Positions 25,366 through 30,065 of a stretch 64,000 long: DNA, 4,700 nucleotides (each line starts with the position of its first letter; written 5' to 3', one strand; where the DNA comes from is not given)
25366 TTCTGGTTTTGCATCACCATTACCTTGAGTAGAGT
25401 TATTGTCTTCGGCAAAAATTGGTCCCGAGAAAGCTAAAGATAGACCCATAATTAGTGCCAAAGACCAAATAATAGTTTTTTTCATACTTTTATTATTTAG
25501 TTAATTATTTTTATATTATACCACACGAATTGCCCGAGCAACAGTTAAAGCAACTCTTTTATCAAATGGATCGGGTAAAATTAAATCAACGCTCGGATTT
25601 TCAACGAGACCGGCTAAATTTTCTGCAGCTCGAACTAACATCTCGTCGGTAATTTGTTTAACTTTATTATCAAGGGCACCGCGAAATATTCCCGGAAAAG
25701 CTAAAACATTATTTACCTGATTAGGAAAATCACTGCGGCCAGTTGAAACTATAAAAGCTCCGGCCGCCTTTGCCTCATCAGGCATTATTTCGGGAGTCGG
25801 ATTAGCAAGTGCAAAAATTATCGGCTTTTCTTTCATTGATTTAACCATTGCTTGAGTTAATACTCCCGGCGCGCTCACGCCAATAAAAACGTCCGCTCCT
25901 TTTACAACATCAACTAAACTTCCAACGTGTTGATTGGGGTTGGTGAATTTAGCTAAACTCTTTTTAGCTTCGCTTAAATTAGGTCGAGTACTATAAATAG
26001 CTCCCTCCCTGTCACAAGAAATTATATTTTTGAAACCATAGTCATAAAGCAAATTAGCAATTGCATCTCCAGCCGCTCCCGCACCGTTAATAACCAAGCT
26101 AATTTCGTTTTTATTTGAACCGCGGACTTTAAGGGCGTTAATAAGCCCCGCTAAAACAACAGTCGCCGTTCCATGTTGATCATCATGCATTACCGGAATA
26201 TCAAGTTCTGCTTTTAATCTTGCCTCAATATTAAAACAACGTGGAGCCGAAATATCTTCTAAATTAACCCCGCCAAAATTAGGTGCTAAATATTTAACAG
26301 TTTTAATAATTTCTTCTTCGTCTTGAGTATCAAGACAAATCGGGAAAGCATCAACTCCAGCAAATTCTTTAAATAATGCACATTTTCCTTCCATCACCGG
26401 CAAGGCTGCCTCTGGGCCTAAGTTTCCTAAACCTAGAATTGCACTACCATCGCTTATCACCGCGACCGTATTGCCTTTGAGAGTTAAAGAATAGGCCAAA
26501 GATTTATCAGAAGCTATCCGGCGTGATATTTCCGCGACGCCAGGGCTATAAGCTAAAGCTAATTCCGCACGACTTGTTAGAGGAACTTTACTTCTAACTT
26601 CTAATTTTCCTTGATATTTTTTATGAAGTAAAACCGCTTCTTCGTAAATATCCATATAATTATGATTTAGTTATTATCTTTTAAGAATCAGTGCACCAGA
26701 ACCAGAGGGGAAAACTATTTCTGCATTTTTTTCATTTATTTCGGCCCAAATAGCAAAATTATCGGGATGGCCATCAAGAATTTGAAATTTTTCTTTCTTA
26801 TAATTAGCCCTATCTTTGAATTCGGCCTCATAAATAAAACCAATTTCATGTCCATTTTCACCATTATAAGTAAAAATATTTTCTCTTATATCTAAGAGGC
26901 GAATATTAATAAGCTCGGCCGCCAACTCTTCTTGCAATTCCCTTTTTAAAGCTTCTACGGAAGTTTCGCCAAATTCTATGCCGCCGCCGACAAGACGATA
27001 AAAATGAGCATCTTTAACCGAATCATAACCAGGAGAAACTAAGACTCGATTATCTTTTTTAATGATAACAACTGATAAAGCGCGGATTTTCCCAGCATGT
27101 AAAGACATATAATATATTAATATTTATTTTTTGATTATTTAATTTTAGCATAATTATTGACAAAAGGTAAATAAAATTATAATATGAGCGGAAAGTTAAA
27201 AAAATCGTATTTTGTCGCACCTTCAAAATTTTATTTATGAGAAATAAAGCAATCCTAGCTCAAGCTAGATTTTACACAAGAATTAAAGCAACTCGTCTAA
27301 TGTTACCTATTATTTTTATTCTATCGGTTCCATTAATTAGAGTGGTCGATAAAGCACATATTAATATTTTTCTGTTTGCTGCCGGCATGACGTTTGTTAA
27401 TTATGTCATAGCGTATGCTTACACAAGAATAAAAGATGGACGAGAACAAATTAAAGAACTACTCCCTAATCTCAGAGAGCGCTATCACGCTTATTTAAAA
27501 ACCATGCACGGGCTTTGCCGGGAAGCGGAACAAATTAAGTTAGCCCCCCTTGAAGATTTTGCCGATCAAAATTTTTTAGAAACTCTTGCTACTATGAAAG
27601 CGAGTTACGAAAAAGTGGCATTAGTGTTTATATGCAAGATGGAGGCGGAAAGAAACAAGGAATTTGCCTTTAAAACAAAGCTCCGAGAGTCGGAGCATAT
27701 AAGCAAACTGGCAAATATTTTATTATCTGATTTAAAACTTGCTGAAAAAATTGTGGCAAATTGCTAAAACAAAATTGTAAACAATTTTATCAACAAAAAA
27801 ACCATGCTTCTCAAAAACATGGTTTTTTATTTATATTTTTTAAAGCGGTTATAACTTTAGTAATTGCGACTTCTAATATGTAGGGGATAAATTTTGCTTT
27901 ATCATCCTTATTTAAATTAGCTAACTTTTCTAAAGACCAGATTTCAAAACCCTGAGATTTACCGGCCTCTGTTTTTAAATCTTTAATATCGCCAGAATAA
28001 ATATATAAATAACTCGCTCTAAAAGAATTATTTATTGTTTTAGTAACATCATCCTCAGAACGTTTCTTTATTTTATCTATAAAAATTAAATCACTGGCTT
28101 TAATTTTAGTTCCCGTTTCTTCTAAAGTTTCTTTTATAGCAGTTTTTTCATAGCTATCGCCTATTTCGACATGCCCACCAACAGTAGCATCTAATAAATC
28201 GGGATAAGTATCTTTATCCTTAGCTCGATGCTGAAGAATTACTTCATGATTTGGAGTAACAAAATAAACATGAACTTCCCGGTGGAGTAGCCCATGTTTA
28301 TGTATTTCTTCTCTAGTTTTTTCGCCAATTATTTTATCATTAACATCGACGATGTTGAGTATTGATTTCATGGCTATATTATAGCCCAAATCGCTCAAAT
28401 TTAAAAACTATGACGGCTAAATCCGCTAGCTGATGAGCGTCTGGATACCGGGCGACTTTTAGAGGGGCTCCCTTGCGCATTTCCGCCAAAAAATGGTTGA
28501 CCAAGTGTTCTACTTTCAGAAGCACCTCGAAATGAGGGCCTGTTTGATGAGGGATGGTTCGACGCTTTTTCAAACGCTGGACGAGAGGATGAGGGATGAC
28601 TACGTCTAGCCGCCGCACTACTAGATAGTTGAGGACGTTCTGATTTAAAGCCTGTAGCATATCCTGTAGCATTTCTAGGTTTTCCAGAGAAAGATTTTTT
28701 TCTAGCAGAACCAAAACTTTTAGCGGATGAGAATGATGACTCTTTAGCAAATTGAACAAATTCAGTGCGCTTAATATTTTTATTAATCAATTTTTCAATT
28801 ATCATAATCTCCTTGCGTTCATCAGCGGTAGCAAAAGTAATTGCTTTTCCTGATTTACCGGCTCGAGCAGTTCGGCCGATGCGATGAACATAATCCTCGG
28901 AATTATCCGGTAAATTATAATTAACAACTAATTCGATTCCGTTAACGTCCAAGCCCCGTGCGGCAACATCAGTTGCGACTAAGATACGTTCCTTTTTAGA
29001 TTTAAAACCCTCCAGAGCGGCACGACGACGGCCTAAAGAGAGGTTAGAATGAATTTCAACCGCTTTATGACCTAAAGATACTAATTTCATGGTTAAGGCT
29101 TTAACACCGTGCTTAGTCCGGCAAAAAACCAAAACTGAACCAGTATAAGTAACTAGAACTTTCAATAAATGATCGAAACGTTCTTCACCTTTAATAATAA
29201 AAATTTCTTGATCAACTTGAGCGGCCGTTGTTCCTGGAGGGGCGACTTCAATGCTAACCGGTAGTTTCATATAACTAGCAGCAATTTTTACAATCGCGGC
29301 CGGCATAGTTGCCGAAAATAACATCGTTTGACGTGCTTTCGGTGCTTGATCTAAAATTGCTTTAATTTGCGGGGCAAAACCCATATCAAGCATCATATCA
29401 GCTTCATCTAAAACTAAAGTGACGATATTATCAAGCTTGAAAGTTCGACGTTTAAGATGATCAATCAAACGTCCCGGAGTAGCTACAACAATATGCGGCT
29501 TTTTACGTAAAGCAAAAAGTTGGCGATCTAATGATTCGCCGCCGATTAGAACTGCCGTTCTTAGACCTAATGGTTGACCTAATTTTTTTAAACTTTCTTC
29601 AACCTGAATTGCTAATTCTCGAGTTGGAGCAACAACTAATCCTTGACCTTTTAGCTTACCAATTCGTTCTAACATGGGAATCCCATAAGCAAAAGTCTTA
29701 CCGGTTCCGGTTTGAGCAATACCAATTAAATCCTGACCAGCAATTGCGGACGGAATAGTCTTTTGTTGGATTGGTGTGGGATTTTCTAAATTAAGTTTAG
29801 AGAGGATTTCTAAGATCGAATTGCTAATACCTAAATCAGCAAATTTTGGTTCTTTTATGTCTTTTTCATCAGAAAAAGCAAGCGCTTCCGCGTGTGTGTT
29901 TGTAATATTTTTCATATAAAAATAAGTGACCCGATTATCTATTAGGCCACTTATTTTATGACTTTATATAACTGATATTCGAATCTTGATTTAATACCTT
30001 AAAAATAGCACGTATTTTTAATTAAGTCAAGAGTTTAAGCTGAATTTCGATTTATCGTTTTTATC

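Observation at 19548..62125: A recurring, nearly identical extended -10 promoter cassette sits in front of almost every ORFan unit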

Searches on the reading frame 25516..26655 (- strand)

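Call 8: search_protein_families(library=pfam, proteins=[window:25516-26655:-], max_evalue=0.001)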
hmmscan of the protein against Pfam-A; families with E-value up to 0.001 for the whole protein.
window:25516-26655:- (379 aa): 2 families
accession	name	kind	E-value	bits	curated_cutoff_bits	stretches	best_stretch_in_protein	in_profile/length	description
PF03949.21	Malic_M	-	6.4e-29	101.5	23.5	1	162-362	3-238/258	Malic enzyme, NAD binding domain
PF00390.24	malic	-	3.7e-28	99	23.1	2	15-114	1-122/182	Malic enzyme, N-terminal domain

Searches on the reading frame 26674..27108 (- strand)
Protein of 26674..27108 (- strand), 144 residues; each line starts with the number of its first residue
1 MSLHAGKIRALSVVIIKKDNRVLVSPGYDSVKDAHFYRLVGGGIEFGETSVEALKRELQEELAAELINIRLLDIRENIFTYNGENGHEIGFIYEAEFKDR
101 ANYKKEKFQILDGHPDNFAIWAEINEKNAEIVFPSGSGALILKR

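Call 8: search_protein_families(library=pfam, proteins=[window:26674-27108:-], max_evalue=0.001)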
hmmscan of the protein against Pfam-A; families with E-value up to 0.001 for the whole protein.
window:26674-27108:- (144 aa): 1 family
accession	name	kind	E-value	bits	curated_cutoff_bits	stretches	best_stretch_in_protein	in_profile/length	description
PF00293.34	NUDIX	-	6.2e-10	39.6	21.1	1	9-101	4-99/134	NUDIX domain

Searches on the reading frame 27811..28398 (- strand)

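Call 9: search_protein_families(library=pfam, proteins=[window:27811-28398:-], max_evalue=0.001)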
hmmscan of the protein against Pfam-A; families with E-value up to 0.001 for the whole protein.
window:27811-28398:- (195 aa): 1 family
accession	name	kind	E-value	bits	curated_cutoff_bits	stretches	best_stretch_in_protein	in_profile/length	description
PF00293.34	NUDIX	-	7.8e-13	49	21.1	1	38-172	2-132/134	NUDIX domain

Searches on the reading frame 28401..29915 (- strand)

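Call 9: search_protein_families(library=pfam, proteins=[window:28401-29915:-], max_evalue=0.001)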
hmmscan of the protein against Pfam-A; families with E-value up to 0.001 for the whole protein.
window:28401-29915:- (504 aa): 3 families
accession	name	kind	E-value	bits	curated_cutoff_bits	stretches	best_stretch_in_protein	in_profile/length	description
PF00270.35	DEAD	-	1.2e-50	172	26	1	47-207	1-163/167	DEAD/DEAH box helicase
PF00271.37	Helicase_C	-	5.4e-28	97.9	23.5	1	247-353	3-110/110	Helicase conserved C-terminal domain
PF04851.21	ResIII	-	5.7e-07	30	22.5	1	67-204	30-162/164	Type III restriction enzyme, res subunit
